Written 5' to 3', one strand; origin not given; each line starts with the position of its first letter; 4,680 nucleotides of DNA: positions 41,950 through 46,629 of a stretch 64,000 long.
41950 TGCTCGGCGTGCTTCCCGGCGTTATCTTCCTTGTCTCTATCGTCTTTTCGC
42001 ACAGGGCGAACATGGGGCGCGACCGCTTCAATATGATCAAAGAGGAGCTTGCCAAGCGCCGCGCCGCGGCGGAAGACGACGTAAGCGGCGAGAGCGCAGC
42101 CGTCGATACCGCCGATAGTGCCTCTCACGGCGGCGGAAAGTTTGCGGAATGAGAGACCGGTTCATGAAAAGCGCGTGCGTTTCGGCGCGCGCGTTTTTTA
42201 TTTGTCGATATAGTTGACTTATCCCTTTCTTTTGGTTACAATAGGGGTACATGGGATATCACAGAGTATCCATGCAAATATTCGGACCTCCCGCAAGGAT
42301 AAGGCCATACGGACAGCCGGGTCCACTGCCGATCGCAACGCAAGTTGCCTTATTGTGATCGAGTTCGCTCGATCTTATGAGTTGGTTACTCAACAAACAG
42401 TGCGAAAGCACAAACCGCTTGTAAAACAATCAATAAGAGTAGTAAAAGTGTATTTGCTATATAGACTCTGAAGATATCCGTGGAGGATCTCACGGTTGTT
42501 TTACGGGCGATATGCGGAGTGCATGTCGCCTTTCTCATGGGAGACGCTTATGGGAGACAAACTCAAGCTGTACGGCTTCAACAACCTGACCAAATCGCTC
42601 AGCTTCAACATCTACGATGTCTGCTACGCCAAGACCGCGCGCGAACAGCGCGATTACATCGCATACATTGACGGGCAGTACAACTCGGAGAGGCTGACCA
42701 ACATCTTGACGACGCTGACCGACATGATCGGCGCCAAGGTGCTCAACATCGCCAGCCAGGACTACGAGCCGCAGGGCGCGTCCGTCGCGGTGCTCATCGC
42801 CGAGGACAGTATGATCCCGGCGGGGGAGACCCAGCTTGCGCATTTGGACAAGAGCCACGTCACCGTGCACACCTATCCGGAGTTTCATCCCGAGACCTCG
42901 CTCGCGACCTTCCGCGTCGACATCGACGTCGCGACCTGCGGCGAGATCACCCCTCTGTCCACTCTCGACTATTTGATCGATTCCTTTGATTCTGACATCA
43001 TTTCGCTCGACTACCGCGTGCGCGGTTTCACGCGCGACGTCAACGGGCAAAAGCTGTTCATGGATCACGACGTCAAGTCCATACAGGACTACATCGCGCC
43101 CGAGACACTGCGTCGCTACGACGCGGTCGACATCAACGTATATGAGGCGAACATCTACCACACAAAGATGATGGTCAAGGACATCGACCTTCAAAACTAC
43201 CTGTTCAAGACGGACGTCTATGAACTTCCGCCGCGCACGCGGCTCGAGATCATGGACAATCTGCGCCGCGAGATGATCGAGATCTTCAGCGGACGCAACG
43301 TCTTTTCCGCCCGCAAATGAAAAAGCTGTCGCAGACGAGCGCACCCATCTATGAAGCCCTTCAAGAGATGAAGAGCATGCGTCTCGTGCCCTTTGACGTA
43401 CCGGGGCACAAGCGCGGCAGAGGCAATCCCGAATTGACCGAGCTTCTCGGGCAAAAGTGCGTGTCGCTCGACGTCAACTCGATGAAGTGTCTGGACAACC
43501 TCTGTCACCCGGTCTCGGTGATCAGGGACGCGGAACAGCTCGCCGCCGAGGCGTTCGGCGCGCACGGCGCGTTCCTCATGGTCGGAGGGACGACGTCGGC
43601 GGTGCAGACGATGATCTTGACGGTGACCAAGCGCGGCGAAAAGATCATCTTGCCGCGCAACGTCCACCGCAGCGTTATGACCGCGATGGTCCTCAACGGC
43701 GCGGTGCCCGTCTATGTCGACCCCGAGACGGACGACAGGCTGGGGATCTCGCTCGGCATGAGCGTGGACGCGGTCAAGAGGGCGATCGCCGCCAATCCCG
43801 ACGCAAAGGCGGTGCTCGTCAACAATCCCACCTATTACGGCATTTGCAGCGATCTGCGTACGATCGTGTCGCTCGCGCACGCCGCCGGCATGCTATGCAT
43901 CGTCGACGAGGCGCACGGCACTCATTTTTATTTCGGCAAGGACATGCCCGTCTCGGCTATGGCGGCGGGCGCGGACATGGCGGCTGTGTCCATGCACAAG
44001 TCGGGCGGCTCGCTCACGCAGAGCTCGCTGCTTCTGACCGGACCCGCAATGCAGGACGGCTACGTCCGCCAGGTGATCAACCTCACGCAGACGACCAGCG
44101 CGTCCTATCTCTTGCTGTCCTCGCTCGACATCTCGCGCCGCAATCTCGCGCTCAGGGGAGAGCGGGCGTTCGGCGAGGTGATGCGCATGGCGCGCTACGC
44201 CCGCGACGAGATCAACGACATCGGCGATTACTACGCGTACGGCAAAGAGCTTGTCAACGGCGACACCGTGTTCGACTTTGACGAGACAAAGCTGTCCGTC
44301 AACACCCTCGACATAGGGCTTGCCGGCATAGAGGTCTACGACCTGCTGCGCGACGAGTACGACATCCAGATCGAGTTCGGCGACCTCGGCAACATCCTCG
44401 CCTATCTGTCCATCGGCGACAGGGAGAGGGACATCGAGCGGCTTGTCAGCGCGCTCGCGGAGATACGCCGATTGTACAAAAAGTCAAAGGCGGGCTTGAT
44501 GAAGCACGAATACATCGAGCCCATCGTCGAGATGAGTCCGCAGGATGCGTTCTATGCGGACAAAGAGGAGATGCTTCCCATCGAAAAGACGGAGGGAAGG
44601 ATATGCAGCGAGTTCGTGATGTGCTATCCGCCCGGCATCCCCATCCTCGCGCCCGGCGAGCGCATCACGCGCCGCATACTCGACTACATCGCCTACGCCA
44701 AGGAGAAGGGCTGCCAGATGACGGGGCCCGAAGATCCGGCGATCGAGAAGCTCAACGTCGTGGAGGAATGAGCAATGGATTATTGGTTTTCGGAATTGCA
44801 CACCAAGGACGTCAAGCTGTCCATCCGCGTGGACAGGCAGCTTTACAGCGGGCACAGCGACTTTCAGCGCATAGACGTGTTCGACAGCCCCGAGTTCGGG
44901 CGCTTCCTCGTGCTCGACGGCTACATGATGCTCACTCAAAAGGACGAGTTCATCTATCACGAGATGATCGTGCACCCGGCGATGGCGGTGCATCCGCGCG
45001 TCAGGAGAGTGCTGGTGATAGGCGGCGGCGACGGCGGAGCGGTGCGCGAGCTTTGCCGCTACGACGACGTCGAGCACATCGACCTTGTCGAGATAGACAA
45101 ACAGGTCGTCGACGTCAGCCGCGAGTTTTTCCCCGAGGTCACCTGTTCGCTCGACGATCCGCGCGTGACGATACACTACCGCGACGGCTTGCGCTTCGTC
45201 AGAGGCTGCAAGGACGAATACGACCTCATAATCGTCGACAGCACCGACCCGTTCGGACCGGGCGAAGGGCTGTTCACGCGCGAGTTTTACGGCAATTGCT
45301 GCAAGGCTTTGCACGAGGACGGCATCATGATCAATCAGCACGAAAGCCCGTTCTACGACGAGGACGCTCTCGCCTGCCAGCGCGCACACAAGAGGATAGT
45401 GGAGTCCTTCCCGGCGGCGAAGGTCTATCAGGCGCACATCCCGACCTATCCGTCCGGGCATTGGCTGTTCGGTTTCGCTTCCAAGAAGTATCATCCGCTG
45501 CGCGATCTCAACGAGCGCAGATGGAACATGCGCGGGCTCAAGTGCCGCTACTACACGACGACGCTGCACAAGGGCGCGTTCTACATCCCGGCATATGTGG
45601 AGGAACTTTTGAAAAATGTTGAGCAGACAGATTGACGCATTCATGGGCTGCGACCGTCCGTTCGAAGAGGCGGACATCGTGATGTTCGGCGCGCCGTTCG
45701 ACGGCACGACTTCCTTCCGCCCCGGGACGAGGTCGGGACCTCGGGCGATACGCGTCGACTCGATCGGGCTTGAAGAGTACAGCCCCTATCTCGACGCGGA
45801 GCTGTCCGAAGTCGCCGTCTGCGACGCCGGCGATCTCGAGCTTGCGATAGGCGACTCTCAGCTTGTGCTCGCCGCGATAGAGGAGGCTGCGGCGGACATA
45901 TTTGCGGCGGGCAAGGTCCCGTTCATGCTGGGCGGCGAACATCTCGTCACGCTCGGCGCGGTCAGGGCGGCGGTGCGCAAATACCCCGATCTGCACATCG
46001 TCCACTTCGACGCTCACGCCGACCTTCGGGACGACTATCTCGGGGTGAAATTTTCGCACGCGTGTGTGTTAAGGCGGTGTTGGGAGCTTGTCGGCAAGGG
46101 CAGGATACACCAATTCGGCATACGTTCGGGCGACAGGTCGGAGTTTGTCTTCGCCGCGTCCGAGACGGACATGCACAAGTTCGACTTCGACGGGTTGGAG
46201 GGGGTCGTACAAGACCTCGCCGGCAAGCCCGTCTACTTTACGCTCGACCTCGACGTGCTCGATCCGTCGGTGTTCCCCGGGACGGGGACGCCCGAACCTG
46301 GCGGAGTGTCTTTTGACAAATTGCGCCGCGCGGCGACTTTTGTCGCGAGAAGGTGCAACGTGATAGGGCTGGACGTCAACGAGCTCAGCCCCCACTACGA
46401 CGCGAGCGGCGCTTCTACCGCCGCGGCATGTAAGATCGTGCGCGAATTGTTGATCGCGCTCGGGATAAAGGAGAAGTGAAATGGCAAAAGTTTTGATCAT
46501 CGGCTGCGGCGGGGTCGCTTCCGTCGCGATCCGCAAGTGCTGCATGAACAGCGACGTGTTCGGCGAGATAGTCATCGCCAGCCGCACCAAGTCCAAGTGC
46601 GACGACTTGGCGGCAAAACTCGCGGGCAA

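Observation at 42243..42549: Highly structured ~300-nt leader (candidate novel riboswitch or attenuator) with a proline-rich uORF upstream of the polyamine operon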

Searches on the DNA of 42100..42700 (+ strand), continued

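Call 61: search_with_rna_model(model_id=R1, sources=[L129, L185, L201, L204, L206, L221, L133, L161, L130, L135, L173, L192, L193, L125, L213, L220], max_evalue=0.001, show_alignments=2)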
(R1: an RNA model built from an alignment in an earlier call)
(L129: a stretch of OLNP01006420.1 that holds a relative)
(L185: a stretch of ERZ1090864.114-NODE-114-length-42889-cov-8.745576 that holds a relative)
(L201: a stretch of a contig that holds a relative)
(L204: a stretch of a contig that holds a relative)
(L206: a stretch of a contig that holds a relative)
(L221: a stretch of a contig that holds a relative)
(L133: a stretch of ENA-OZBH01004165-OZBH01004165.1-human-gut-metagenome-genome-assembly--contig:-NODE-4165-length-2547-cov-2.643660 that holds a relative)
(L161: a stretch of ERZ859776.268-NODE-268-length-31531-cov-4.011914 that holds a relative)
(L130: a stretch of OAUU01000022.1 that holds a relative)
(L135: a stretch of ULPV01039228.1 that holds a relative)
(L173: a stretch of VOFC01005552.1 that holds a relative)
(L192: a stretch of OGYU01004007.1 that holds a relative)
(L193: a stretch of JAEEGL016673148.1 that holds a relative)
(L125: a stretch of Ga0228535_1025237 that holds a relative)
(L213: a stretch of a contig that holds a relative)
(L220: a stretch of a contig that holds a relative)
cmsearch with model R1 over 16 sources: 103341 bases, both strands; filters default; matches with E-value up to 0.001: 17.
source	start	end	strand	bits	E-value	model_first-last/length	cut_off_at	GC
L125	310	543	-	185.5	6.4e-44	1-225/225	no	0.42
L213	2611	2853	-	164.9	7.3e-39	1-225/225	no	0.47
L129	2246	2415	+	135.4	1.2e-31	1-225/225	no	0.32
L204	514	679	+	133.2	4.1e-31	1-225/225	no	0.32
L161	11610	11783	-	133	4.7e-31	1-225/225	no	0.34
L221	2076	2250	+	131.4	1.1e-30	1-225/225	no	0.33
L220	2127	2347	-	130.1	2.4e-30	1-225/225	no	0.36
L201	3287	3451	-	129.4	3.6e-30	1-225/225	no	0.33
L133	1010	1162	+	121.1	3.8e-28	1-225/225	no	0.38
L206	7187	7357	-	114.3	1.8e-26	1-225/225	no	0.29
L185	949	1126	+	112.5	4.8e-26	1-225/225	no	0.35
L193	412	561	-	79.6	5.7e-18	27-190/225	no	0.55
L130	10080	10243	+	60.7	2.4e-13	1-225/225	no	0.34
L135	5274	5437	+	60.7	2.4e-13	1-225/225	no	0.34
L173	991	1191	-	59.6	4.4e-13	1-225/225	no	0.31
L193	225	397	-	37.8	9.5e-08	1-225/225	no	0.49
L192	2910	3033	+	27.2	3.8e-05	1-225/225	no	0.4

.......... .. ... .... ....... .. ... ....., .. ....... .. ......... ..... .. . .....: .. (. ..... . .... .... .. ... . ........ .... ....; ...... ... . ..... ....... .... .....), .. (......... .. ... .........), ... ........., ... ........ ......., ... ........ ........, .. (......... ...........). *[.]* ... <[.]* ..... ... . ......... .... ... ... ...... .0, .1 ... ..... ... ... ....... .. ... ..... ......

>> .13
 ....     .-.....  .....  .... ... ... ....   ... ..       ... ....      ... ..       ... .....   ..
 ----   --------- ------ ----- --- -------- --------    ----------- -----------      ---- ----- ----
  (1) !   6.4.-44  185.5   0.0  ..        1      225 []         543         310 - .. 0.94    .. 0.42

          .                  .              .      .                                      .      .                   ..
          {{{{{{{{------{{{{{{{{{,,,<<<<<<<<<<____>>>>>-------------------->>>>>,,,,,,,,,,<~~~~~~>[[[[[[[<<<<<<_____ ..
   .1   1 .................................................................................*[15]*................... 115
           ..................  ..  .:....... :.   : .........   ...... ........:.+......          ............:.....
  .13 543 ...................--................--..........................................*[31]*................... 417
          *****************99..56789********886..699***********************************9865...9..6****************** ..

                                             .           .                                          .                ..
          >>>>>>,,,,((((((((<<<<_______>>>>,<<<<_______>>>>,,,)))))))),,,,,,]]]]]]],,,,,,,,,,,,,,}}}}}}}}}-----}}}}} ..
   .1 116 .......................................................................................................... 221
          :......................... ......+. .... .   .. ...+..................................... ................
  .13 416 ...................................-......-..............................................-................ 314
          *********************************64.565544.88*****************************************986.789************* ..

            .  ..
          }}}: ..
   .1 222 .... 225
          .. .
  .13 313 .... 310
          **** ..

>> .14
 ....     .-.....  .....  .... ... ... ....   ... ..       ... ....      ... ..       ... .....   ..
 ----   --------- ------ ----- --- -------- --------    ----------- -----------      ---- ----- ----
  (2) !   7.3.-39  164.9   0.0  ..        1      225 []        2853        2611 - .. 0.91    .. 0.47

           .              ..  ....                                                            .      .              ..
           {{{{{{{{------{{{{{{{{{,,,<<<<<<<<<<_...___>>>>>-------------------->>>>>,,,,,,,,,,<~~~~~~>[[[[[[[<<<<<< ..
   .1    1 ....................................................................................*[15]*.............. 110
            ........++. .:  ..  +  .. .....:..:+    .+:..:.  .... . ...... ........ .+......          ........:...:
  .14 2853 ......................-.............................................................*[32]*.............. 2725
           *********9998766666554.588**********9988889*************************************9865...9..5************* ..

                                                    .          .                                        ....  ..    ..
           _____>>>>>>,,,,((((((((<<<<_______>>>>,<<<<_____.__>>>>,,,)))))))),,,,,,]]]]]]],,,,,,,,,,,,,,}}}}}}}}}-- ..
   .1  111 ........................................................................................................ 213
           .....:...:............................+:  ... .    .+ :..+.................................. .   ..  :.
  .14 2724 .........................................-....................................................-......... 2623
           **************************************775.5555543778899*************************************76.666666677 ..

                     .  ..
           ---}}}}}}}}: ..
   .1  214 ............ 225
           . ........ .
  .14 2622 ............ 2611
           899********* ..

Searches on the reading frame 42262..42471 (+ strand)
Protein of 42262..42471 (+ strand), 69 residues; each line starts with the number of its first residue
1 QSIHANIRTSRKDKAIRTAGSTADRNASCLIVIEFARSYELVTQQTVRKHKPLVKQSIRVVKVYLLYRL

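Call 60: search_protein_families(library=pfam, proteins=[L201:2341-3147:-, L204:831-1589:+, L206:5543-6997:-, L220:1165-1959:-], max_evalue=0.00001)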
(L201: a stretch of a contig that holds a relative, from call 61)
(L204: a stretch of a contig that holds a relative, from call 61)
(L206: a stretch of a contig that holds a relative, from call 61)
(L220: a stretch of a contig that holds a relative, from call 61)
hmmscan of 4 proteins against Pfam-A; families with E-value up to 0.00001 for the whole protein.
L201:2341-3147:- (268 aa): 1 family
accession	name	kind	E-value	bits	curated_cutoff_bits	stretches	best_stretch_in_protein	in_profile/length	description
PF02675.21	AdoMet_dc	-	5.1e-14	53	25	1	61-175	16-107/107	S-adenosylmethionine decarboxylase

L204:831-1589:+ (252 aa): 1 family
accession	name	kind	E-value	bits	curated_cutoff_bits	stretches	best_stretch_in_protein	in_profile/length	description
PF02675.21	AdoMet_dc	-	3e-15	56.9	25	1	45-159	16-107/107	S-adenosylmethionine decarboxylase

L206:5543-6997:- (484 aa): 7 families
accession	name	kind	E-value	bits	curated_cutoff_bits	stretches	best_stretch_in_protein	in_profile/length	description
PF01276.26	OKR_DC_1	-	1.7e-71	241.6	27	1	10-324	2-342/417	Orn/Lys/Arg decarboxylase, major domain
PF03711.20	OKR_DC_1_C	-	1.8e-12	48.2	24.2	1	388-466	29-116/132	Orn/Lys/Arg decarboxylase, C-terminal domain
PF00155.27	Aminotran_1_2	-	9.9e-12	45.1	19.7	1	61-213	36-200/361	Aminotransferase class I and II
PF00266.25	Aminotran_5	-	1.8e-11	44.1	21.5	1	68-230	44-203/371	Aminotransferase class-V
PF01041.23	DegT_DnrJ_EryC1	-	4.5e-11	43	19.8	1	70-225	27-169/360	DegT/DnrJ/EryC1/StrS aminotransferase family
PF01212.27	Beta_elim_lyase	-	3.6e-06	27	27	1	70-253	35-219/288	Beta-eliminating lyase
PF01053.26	Cys_Met_Meta_PP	-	5.6e-06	25.6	27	1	77-205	62-181/381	Cys/Met metabolism PLP-dependent enzyme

L220:1165-1959:- (264 aa): 1 family
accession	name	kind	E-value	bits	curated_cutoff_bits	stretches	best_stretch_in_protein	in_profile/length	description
PF02675.21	AdoMet_dc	-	1.2e-14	55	25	1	102-171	45-107/107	S-adenosylmethionine decarboxylase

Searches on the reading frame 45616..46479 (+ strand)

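Call 11: search_protein_families(library=pfam, proteins=[window:45616-46479:+])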
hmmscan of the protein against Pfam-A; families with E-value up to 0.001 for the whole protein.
window:45616-46479:+ (287 aa): 1 family
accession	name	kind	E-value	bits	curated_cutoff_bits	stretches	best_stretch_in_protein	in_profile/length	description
PF00491.26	Arginase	-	2.2e-79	267.3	22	1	19-279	1-278/280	Arginase family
